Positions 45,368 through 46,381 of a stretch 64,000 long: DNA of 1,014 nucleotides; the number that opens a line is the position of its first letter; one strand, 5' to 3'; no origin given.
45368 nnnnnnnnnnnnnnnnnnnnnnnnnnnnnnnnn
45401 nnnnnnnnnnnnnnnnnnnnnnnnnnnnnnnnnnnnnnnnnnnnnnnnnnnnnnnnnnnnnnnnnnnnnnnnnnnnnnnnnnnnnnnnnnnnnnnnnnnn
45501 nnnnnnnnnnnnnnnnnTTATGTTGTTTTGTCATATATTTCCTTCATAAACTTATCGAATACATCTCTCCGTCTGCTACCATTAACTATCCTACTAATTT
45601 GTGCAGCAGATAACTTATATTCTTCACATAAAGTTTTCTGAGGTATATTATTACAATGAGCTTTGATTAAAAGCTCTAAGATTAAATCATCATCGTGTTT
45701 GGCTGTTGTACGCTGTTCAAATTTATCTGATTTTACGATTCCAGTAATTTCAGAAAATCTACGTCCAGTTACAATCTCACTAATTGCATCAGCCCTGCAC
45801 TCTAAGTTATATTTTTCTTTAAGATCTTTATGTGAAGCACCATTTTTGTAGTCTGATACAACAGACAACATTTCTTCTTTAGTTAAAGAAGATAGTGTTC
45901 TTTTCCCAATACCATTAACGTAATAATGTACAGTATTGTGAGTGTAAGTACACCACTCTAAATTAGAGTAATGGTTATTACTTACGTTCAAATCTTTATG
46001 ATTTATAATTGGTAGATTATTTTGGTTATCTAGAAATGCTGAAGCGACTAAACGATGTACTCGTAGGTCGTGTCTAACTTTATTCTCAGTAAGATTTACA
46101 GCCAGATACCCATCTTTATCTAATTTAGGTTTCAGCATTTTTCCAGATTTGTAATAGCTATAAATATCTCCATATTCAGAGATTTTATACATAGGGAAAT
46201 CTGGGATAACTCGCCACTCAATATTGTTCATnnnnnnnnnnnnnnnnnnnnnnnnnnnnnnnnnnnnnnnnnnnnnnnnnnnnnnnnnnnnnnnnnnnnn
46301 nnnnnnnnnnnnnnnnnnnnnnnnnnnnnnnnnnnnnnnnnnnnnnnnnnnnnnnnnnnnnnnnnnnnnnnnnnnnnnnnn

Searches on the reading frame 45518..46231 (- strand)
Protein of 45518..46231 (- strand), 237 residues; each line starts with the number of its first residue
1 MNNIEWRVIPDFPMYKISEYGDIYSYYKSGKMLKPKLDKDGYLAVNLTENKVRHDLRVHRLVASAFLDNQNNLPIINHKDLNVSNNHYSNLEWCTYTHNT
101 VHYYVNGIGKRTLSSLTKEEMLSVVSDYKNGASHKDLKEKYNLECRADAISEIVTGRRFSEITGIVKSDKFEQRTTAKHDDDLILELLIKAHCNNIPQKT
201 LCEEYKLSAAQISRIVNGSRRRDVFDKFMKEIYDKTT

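Call 8: search_protein_families(library=pfam, proteins=[window:45518-46231:-], max_evalue=0.01)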
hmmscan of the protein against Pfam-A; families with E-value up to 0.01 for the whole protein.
window:45518-46231:- (237 aa): 2 families
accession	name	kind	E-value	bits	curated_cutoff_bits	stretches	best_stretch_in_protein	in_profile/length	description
PF07463.16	NUMOD4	-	4.9e-09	36.7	23.4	1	5-48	2-49/49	NUMOD4 motif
PF13392.12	HNH_3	-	0.0018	18.3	24.8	1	58-100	3-45/46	HNH endonuclease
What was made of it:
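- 45518..46231 (-): Free-standing NUMOD4-HNH endonuclease gene (237 aa, I-HmuI-like). Its 3' end overlaps the terL start codon by 17 nt. Candidate homing endonuclease partner of the intron. Pfam NUMOD4 plus a weak HNH_3 hit (call 8).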

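Call 54: search_solved_structures(query=window:45521-46231:-, max_evalue=1, show_alignments=1)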
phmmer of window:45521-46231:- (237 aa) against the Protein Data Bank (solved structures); distinct sequences matched with E-value up to 1: 3.
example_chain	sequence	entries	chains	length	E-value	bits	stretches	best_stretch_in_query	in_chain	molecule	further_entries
1u3e_M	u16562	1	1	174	5e-14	55.6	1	5-107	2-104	HNH homing endonuclease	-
1t4a_A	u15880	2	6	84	0.21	14.4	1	137-211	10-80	PurS | Hypothetical UPF0062 protein yexA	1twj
5ayq_A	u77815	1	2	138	0.47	13.2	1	162-198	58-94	Sodium channel subunit beta-4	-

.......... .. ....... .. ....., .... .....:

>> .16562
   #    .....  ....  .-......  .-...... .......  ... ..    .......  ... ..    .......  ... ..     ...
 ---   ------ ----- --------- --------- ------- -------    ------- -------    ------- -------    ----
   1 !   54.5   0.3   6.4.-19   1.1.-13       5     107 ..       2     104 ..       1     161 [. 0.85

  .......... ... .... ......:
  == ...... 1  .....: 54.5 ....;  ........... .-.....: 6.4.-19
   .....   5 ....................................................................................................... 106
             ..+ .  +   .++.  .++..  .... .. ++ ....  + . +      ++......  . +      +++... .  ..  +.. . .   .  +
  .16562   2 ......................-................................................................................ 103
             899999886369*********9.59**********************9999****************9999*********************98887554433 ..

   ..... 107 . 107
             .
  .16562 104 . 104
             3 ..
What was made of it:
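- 45518..46231 (-): PDB 1U3E I-HmuI, E 5e-14 (call 54).
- Its NUMOD4-HNH N-terminus matches the intron-encoded homing enzyme I-HmuI (call 54).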

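Call 82: search_protein_families(library=phrogs, proteins=[window:45521-46231:-], max_evalue=0.00001)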
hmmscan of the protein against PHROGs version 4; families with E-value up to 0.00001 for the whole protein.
window:45521-46231:- (237 aa): 7 families
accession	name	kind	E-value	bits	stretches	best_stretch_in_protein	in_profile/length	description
phrog_59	-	DNA, RNA and nucleotide metabolism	1.5e-42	147.5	1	1-226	135-324/423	HNH endonuclease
phrog_959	-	DNA, RNA and nucleotide metabolism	3.4e-29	102.4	1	3-109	5-112/138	HNH endonuclease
phrog_1492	-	DNA, RNA and nucleotide metabolism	9.6e-18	65.5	1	3-101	44-157/414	HNH endonuclease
phrog_37683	-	unknown function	3e-12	47.3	1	14-124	120-234/279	-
phrog_17657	-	DNA, RNA and nucleotide metabolism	7.2e-07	30.2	1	17-94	81-165/168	HNH endonuclease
phrog_6086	-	DNA, RNA and nucleotide metabolism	9.4e-07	30.1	1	5-71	4-72/147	HNH endonuclease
phrog_99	-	DNA, RNA and nucleotide metabolism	3.1e-06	28.1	1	21-101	125-203/383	HNH endonuclease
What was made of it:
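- On Collaborative homing unit (ORF-less intron plus free-standing homing endonuclease): A NUMOD4-HNH, I-HmuI-like gene at 45518-46231 overlaps the terL start (calls 8, 54, 82).
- The HNH protein is I-HmuI-like (calls 8, 54, 82).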
